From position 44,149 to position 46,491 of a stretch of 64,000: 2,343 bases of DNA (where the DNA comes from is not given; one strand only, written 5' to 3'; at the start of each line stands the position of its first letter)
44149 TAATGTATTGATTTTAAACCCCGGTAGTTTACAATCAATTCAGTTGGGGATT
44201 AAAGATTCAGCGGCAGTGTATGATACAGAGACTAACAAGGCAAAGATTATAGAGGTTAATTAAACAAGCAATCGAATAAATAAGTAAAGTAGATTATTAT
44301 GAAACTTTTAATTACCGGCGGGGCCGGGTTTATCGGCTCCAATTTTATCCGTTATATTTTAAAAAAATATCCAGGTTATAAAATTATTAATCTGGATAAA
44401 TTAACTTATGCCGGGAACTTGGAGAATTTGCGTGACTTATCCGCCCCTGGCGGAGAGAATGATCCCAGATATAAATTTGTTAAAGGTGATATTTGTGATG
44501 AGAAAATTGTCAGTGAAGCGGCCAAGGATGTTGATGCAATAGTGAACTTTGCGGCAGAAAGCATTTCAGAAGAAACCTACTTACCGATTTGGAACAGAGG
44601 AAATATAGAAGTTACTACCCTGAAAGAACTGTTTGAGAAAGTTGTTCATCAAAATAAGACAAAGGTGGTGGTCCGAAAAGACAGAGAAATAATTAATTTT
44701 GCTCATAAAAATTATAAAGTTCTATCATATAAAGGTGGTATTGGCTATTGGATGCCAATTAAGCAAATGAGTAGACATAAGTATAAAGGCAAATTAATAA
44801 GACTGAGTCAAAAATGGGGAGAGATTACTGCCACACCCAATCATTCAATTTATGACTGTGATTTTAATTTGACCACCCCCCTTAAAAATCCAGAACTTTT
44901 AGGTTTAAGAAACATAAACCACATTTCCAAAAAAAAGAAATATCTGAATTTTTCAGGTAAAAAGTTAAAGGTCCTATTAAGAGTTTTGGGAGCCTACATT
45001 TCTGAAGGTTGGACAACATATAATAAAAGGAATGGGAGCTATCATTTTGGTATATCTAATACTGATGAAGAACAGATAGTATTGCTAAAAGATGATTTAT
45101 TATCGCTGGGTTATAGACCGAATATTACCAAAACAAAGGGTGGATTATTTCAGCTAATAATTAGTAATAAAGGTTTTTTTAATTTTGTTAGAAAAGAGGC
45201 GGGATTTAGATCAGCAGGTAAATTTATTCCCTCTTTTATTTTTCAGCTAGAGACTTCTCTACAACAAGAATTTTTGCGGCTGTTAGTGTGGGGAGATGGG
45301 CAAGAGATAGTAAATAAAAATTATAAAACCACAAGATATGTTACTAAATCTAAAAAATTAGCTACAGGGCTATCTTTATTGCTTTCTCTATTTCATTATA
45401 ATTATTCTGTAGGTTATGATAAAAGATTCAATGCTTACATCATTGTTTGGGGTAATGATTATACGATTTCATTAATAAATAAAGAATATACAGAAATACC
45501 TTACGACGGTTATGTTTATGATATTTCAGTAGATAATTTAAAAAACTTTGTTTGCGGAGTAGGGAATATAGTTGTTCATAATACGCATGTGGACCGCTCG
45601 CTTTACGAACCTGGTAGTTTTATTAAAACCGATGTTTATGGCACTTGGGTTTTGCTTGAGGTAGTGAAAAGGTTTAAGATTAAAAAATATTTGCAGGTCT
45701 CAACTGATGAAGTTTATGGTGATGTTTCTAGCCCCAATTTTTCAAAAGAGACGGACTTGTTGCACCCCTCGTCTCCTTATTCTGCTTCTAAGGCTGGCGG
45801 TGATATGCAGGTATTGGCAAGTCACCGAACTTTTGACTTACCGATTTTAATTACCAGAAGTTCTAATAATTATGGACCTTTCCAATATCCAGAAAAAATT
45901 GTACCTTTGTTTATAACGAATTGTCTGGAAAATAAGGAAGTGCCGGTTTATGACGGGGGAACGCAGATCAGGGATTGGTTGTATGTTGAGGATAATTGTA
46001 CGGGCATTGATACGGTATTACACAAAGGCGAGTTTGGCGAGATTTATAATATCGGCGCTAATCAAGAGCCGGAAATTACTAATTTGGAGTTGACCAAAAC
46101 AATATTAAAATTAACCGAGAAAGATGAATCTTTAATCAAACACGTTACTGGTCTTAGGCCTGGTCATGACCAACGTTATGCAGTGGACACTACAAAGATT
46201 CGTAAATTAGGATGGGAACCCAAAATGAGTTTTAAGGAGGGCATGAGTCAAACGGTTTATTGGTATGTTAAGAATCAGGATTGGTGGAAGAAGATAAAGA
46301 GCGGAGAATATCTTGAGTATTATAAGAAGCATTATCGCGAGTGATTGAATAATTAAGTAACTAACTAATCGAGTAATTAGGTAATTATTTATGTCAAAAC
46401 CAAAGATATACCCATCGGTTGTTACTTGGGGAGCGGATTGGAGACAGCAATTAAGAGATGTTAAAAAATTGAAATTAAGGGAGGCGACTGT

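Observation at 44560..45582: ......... intein splitting the conserved ES|HVDRS motif of dTDP-glucose 4,6-dehydratase (rfbB)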

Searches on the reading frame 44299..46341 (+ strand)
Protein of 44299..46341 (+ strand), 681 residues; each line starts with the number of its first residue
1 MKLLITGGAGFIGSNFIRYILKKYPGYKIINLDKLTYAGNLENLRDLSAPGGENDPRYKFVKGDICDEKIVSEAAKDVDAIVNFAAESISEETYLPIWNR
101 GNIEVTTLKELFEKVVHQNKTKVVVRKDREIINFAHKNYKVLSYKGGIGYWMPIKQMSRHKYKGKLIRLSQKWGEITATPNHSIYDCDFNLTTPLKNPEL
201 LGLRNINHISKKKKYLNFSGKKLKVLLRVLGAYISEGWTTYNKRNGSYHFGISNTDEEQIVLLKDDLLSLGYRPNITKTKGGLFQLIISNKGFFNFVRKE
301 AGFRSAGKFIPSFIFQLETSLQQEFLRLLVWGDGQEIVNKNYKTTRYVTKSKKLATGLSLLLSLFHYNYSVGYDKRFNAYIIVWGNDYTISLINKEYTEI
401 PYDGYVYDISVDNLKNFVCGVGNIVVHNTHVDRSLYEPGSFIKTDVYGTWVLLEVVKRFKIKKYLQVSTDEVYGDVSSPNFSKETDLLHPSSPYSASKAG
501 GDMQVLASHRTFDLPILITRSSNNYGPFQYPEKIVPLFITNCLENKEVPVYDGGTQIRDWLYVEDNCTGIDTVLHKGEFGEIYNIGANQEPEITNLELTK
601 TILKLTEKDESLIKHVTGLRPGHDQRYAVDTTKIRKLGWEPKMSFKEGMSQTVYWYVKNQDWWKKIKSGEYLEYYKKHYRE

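Call 3: search_protein_families(library=pfam, proteins=[window:44299-46341:+], max_evalue=1)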
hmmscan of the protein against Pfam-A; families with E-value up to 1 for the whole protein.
window:44299-46341:+ (681 aa): 9 families
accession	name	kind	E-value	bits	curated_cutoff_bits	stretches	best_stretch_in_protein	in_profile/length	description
PF16363.11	GDP_Man_Dehyd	-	2.9e-68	231.2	27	2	429-651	86-331/332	GDP-mannose 4,6 dehydratase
PF01370.27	Epimerase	-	4.3e-56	190.4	20.9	2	425-586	68-240/240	NAD dependent epimerase/dehydratase family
PF01073.25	3Beta_HSD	-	5.7e-12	45.7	22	2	4-88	1-77/280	3-beta hydroxysteroid dehydrogenase/isomerase family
PF02719.21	Polysacc_synt_2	-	6.6e-12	45.6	20.2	2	430-623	89-267/293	Polysaccharide biosynthesis protein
PF14890.11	Intein_splicing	-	1.3e-11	44.9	35.8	1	102-428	7-155/155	Intein splicing domain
PF14528.11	LAGLIDADG_3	-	5.3e-07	30.2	22.5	2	227-297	5-78/82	LAGLIDADG-like domain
PF07993.18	NAD_binding_4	-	5.3e-07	29.5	20.1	2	5-94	1-105/258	Male sterility protein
PF04321.23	RmlD_sub_bind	-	1.4e-06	28.1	27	1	463-617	95-242/287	RmlD substrate binding domain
PF13460.12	NAD_binding_10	-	0.13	12.5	27.2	0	54-88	37-71/184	NAD(P)H-binding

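Call 4: search_protein_families(library=ncbifam, proteins=[window:44299-46341:+], max_evalue=1)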
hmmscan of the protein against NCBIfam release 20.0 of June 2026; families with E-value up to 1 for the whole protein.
window:44299-46341:+ (681 aa): 36 families (the best 25 are shown)
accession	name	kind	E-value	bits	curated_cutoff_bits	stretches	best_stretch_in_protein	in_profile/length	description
TIGR01181.1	dTDP_gluc_dehyt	equivalog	1.9e-125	418.2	365.1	2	428-666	83-321/321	dTDP-glucose 4,6-dehydratase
NF007490.0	PRK10084.1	subfamily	8e-90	301.4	649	2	427-679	82-357/361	dTDP-glucose 4,6-dehydratase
NF007582.0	PRK10217.1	equivalog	2.8e-83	279.9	698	2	427-671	83-346/355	dTDP-glucose 4,6-dehydratase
TIGR04180.1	EDH_00030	hypoth_equivalog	1e-36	126.6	475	2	434-643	86-296/297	NAD-dependent 4,6-dehydratase LegB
TIGR01179.1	galE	equivalog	1.3e-26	93.2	262.3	3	2-123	1-116/332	UDP-glucose 4-epimerase GalE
TIGR02622.1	CDP_4_6_dhtase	equivalog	8.4e-23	81.1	278.45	2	430-659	89-333/352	CDP-glucose 4,6-dehydratase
TIGR02197.1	heptose_epim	equivalog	1.1e-16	60.9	274.6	2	3-93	1-82/316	ADP-glyceromanno-heptose 6-epimerase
NF011728.1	PRK15181.1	equivalog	2.2e-16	59.8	760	2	429-659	101-340/348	Vi polysaccharide biosynthesis UDP-N-acetylglucosaminuronic acid C-4 epimerase TviC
NF007956.0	PRK10675.1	subfamily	3.9e-15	55.8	394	3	1-97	1-94/338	UDP-glucose 4-epimerase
NF011491.0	PRK14898.1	equivalog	7.4e-14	50.7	783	3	94-200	82-187/860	DNA-directed RNA polymerase subunit A''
NF047922.1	GDPFucSynFcl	equivalog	3e-12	46.6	500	1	543-661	192-306/308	GDP-L-fucose synthase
NF008872.0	PRK11908.1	equivalog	2.7e-11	43.1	294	2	531-658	194-337/349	bifunctional UDP-4-keto-pentose/UDP-xylose synthase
TIGR03466.1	HpnA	hypoth_equivalog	8.3e-11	41.3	367.65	2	1-87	1-74/327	hopanoid-associated sugar epimerase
TIGR03589.1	PseB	equivalog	1.1e-10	41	407.75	2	3-96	7-94/324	UDP-N-acetylglucosamine 4,6-dehydratase (inverting)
NF043036.1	ErythonDh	equivalog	5.3e-10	39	325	1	1-123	1-119/321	D-erythronate dehydrogenase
TIGR01445.1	intein_Nterm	domain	6.7e-06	27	24.5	1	100-185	12-82/83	intein N-terminal splicing region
TIGR01443.1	intein_Cterm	domain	9.2e-05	22.6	15.6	1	405-429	1-24/24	intein C-terminal splicing region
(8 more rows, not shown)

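Call 16: find_encoding_contigs(protein=window:44299-46341:+, flank=3000, max_places=5)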
Protein window:44299-46341:+ (681 aa): no gene with exactly this product is on record in the collection.

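Call 80: predict_structure(alignment_id=A4)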
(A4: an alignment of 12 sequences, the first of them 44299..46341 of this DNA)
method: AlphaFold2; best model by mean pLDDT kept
length: 681 residues; sequences in the alignment: 12
mean_pLDDT: 80.0   pTM: 0.53
mean pLDDT of the five models: 80.0, 79.9, 79.9, 78.5, 76.8
residues with pLDDT >= 90: 226; 70-90: 309; 50-70: 99; < 50: 47
segments of 3 or more residues with pLDDT < 50: 49-52, 85-91, 388-393, 429-440, 476-479, 618-625
pLDDT, mean of each block of 10 residues (from residue 1): 90 92 92 70 70 73 82 92 53 76 85 72 53 74 79 77 78 79 63 73 78 86 93 91 84 90 94 91 91 91 88 91 90 72 83 93 87 84 67 71 74 75 70 37 71 93 91 58 72 66 88 93 88 84 89 75 94 96 81 80 94 71 56 91 90 94 78 54 32
secondary structure, 60 per line:
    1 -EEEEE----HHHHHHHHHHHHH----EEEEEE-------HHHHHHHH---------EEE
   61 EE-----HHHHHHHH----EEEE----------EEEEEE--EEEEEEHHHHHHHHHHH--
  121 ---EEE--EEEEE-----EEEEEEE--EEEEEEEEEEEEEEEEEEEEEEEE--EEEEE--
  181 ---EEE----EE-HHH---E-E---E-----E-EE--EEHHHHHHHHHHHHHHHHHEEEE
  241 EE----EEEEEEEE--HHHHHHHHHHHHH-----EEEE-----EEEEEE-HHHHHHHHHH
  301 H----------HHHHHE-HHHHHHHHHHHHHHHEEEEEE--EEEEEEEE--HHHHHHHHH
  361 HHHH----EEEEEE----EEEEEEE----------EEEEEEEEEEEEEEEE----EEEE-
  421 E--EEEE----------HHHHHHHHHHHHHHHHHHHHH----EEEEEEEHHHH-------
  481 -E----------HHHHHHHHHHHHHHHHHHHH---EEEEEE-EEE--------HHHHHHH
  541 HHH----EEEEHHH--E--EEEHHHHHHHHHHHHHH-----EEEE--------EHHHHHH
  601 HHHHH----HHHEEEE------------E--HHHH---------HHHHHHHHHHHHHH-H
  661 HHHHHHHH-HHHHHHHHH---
elements in order (helices of 4 or more, strands of 3 or more residues): E2-6 H11-23 E28-33 H41-48 E58-62 H68-75 E80-83 E94-99 E102-107 H108-118 E124-126 E129-133 E139-145 E148-171 E174-178 E184-186 H220-236 E237-242 E247-254 H257-269 E275-278 E284-289 H291-301 H312-316 H319-333 E334-339 E342-349 H352-364 E369-374 E379-385 E396-411 E416-419 E424-427 H438-458 E463-469 H470-473 H493-512 E516-521 E523-525 H534-543 E548-551 E560-562 H563-576 E582-585 H595-605 E613-616 H632-635 H645-658 H660-668 H670-678
